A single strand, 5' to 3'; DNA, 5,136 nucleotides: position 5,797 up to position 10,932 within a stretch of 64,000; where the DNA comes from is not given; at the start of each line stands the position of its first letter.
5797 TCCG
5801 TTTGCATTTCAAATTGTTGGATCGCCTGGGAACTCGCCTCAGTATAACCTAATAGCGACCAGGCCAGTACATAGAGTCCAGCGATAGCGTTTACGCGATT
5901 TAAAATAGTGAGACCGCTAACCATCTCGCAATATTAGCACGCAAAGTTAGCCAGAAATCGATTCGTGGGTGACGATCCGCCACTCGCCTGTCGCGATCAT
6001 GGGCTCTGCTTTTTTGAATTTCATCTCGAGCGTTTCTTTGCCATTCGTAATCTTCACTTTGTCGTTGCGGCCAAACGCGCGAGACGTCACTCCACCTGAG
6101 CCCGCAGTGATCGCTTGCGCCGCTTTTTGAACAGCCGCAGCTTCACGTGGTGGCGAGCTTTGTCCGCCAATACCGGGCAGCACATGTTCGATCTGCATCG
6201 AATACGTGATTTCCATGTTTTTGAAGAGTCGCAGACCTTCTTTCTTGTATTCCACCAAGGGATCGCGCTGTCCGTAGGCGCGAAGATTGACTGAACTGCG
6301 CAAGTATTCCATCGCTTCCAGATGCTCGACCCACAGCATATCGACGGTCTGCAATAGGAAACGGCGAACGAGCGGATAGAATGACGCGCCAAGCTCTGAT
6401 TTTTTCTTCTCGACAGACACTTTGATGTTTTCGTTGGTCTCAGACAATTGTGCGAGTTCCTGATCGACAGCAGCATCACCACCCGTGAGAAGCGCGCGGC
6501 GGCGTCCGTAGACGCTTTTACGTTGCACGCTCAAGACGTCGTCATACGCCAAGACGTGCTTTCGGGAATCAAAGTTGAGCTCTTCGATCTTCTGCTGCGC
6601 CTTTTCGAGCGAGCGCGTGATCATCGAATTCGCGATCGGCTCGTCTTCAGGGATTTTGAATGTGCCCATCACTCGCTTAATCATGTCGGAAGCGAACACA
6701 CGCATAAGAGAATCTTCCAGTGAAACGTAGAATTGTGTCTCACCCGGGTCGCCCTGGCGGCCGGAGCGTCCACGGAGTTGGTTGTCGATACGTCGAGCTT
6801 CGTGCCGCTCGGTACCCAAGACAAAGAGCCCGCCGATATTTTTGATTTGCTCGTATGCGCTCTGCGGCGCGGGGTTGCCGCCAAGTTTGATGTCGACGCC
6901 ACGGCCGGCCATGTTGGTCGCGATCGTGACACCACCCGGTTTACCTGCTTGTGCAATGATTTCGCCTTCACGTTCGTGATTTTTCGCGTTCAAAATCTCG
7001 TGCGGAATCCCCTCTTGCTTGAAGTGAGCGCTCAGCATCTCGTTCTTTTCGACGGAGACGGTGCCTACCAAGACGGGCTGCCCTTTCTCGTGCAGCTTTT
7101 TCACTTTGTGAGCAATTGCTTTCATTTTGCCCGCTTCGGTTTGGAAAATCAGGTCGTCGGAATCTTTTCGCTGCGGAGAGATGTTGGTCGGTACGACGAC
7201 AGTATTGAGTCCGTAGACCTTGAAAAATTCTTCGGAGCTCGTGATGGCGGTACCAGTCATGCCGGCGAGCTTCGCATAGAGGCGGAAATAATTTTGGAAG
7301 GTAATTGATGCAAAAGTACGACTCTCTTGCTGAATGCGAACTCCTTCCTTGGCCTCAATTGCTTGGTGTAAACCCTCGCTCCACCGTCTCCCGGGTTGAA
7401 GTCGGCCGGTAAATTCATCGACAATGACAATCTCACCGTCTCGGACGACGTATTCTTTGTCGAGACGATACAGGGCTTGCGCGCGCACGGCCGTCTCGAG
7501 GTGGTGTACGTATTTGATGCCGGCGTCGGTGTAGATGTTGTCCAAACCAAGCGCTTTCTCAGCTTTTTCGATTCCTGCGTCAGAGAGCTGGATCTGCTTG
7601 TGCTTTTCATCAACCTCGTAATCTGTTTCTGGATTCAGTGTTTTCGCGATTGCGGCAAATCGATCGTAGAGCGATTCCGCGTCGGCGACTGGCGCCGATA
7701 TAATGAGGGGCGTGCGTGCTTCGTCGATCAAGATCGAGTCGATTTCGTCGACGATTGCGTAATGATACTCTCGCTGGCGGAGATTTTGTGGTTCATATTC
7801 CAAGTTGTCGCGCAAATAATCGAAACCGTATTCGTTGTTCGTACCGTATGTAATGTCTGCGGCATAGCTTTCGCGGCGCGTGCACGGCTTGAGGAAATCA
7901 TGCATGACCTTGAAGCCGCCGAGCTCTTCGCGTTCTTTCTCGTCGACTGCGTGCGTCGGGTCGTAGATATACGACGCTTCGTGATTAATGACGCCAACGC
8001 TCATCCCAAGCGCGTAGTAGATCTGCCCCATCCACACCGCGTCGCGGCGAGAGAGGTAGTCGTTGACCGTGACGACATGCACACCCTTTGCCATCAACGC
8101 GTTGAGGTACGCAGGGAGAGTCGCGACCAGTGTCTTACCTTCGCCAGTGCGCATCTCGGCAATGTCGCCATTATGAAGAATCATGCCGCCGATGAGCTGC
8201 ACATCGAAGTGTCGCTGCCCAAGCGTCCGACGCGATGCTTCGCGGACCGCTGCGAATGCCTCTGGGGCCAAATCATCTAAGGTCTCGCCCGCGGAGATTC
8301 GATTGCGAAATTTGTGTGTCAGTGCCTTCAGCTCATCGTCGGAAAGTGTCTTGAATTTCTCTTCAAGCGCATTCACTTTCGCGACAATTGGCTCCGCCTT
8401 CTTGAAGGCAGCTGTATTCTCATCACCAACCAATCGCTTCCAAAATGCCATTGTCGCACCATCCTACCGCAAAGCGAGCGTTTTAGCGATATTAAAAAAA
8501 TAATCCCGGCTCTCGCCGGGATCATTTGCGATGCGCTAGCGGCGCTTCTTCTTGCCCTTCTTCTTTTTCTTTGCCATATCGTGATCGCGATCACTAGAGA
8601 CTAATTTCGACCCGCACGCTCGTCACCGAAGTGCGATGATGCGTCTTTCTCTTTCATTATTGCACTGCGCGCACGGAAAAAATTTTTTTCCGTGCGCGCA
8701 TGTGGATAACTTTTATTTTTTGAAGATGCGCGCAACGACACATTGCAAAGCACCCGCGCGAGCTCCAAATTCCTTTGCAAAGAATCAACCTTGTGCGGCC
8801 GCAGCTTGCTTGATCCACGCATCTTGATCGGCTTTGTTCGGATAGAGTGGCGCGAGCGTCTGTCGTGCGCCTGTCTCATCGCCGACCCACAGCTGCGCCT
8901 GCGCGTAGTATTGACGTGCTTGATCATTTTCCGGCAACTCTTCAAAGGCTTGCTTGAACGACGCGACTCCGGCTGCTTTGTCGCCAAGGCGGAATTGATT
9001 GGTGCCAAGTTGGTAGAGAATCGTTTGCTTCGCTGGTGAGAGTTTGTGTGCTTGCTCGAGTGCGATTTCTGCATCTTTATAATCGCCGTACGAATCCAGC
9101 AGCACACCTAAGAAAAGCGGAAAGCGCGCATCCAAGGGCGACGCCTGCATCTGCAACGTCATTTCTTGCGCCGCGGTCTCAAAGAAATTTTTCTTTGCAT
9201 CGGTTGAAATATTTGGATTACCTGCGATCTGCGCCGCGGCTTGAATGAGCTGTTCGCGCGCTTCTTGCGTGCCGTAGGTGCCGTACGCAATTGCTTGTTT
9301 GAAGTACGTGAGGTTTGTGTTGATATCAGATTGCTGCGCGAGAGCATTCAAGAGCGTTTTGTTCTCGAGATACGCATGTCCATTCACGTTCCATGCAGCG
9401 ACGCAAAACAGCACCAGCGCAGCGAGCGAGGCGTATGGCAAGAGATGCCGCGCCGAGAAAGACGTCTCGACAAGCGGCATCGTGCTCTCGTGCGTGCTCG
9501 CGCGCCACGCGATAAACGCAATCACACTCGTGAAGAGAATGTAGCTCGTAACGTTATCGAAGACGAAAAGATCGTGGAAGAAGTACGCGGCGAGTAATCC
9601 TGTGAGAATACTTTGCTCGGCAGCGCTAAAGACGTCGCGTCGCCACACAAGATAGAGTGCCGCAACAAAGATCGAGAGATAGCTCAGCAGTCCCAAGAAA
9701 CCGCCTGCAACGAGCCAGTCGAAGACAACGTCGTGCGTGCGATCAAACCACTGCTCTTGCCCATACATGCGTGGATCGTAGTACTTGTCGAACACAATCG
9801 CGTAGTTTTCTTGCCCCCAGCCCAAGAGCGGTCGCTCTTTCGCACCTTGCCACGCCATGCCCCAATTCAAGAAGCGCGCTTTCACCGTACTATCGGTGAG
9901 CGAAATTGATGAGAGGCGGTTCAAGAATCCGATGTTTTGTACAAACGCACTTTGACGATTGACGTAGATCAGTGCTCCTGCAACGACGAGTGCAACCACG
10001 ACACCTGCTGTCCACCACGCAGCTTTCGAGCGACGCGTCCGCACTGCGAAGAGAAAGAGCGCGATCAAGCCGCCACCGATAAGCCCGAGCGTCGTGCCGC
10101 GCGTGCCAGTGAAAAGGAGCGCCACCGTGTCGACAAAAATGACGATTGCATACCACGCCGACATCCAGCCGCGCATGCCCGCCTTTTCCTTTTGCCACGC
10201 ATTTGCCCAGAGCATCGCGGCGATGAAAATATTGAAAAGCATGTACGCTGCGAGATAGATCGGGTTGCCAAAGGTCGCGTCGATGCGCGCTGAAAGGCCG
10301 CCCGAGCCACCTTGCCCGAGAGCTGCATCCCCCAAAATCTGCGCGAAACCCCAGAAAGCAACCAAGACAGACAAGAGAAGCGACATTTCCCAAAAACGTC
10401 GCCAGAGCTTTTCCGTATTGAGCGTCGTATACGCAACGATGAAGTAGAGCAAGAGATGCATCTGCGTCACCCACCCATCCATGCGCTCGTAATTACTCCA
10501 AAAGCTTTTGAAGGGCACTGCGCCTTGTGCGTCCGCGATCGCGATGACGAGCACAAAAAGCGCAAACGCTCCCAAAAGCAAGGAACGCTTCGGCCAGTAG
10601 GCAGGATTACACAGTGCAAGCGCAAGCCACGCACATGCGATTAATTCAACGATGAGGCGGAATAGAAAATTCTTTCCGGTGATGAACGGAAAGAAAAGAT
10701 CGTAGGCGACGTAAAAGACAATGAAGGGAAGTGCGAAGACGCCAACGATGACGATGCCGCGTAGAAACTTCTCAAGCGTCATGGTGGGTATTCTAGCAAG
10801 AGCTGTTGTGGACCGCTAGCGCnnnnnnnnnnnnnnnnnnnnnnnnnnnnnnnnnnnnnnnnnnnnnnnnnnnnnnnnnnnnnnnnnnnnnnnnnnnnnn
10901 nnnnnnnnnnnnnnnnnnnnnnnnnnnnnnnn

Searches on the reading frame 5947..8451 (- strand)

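Call 15: search_protein_families(library=pfam, proteins=[window:5947-8451:-], max_evalue=0.001)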
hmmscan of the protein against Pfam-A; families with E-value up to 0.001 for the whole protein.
window:5947-8451:- (834 aa): 4 families
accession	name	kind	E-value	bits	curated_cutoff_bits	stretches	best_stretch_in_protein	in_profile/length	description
PF07517.20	SecA_DEAD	-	7.3e-122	406.6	24.6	1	5-409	2-289/290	SecA DEAD-like domain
PF21090.3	P-loop_SecA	-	5.8e-79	264.9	27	2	427-528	3-104/205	SecA P-loop domain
PF07516.18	SecA_SW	-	4.4e-42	144.8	26.7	2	673-750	112-188/200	SecA Wing and Scaffold domain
PF01043.26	SecA_PP_bind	-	4.5e-40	137.1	23.5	1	259-366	3-110/110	SecA preprotein cross-linking domain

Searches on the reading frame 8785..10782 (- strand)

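Call 15: search_protein_families(library=pfam, proteins=[window:8785-10782:-], max_evalue=0.001)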
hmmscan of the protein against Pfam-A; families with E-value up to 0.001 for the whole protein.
window:8785-10782:- (665 aa): 4 families
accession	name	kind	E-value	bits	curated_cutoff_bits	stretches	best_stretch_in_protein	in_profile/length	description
PF04932.20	Wzy_C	-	4.9e-21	75.5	31.7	1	215-369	3-149/149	O-Antigen ligase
PF14559.12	TPR_19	-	5.7e-06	27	25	1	604-655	9-61/68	Tetratricopeptide repeat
PF23914.1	TPR_CcmH_CycH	-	1.1e-05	25.8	42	0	592-643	56-110/158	Cytochrome c-type biogenesis protein H TPR domain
PF13425.11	O-antigen_lig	-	0.00067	19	31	1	210-286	198-279/462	O-antigen ligase like membrane protein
